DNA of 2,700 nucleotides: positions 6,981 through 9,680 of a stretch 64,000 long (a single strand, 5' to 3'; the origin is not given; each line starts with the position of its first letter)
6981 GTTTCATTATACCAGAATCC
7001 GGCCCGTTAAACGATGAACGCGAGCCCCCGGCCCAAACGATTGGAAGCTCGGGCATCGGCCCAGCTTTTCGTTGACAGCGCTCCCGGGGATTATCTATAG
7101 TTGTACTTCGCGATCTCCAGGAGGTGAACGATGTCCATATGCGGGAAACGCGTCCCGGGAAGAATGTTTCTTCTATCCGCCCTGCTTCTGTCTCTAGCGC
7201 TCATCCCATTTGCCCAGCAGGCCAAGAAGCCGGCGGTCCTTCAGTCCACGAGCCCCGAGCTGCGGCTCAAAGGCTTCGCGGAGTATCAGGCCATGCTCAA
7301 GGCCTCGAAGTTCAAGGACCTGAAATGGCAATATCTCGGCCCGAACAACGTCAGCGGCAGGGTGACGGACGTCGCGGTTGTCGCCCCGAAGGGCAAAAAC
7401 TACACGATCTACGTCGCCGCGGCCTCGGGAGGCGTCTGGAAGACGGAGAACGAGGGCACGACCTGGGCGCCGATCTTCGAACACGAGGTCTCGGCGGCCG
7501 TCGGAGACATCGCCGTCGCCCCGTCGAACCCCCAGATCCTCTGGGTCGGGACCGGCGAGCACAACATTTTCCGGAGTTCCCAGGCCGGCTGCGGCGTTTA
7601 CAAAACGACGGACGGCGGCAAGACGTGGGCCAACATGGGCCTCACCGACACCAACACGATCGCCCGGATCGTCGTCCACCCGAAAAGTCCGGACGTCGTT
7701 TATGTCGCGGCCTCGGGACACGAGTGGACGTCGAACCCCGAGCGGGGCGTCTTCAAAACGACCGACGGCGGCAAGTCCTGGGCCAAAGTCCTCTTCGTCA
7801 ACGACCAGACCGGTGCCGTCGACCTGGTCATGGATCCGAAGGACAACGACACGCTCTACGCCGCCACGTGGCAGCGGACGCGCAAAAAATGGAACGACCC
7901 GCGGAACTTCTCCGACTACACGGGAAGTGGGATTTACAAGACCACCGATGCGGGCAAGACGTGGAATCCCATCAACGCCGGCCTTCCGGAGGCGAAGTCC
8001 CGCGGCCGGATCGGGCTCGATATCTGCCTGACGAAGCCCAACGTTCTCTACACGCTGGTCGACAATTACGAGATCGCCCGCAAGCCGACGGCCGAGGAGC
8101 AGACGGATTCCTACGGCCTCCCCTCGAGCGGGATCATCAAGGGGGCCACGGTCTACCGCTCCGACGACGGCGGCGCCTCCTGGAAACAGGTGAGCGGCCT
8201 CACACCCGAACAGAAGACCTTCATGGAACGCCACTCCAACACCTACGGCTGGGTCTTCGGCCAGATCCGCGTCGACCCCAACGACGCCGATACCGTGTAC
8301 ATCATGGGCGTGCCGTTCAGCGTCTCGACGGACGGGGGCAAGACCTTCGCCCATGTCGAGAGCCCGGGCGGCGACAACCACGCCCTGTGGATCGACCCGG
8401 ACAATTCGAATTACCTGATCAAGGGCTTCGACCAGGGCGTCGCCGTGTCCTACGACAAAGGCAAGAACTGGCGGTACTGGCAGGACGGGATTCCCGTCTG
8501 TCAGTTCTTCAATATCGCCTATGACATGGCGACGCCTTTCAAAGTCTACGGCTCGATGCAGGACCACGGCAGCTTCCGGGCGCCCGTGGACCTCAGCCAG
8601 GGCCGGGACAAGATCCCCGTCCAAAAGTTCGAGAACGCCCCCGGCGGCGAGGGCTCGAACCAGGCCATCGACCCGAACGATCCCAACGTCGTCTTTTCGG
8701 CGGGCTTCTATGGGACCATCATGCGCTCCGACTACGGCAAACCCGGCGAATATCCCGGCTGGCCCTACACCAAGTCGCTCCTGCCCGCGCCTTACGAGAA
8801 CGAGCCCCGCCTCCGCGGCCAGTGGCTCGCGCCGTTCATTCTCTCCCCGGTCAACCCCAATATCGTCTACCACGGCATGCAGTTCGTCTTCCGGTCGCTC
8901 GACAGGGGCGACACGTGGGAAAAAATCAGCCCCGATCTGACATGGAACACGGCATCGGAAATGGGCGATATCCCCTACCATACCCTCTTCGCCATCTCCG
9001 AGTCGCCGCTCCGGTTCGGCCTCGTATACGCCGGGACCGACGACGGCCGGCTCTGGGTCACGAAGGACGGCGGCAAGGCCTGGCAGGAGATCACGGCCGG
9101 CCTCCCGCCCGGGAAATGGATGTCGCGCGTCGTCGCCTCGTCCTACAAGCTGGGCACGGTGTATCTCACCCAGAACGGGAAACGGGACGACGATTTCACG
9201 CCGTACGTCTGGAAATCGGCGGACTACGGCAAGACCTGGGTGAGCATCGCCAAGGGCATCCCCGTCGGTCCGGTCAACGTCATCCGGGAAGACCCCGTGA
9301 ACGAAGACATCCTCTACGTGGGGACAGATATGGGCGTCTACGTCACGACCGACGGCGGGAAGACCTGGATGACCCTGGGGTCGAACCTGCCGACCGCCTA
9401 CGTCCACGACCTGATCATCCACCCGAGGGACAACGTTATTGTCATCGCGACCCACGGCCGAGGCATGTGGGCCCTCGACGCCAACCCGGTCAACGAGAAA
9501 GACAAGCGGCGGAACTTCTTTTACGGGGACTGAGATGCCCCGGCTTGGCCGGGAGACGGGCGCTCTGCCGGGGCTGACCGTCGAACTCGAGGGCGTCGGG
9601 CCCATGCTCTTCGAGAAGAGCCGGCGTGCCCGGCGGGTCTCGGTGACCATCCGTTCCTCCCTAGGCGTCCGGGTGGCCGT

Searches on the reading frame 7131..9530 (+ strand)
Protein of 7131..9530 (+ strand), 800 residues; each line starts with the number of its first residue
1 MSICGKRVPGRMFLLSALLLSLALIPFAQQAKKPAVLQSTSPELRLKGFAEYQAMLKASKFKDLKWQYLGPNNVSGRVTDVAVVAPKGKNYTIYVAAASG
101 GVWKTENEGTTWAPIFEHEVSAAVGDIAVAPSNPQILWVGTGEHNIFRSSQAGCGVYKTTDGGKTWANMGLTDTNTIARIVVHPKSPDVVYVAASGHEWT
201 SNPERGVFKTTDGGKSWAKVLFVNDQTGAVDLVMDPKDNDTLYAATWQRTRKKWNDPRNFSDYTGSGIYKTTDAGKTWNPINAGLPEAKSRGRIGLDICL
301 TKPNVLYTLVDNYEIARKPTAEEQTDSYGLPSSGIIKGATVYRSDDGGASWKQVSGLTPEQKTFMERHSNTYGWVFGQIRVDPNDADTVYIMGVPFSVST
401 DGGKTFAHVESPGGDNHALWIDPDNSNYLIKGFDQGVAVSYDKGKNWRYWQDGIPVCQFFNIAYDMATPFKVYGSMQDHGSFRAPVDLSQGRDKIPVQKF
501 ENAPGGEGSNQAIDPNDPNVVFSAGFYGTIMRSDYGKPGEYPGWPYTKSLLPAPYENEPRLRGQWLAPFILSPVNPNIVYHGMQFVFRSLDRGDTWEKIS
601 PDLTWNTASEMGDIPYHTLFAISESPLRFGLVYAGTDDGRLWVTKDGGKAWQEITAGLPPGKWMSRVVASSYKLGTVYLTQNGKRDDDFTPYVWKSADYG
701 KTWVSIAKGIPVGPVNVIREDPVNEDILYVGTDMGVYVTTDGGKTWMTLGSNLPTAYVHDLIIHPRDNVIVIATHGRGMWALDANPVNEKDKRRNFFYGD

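Call 73: search_protein_families(library=pfam, proteins=[window:7131-9530:+], max_evalue=0.00001)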
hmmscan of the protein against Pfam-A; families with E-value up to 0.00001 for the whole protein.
window:7131-9530:+ (800 aa): 4 families
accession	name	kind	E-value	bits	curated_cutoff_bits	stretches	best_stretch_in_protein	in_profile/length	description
PF15902.12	Sortilin-Vps10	-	1.1e-40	140.2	33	3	156-283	3-114/446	Sortilin, neurotensin receptor 3,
PF02012.26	BNR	-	2.5e-16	57.4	27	0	737-746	1-10/12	BNR/Asp-box repeat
PF13088.12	BNR_2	-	2.2e-06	27.7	31.4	0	157-357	85-254/277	BNR repeat-like domain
PF24316.1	Tli3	-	2.8e-06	28.1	27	0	393-409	83-99/129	T6SS Tli3 immunity protein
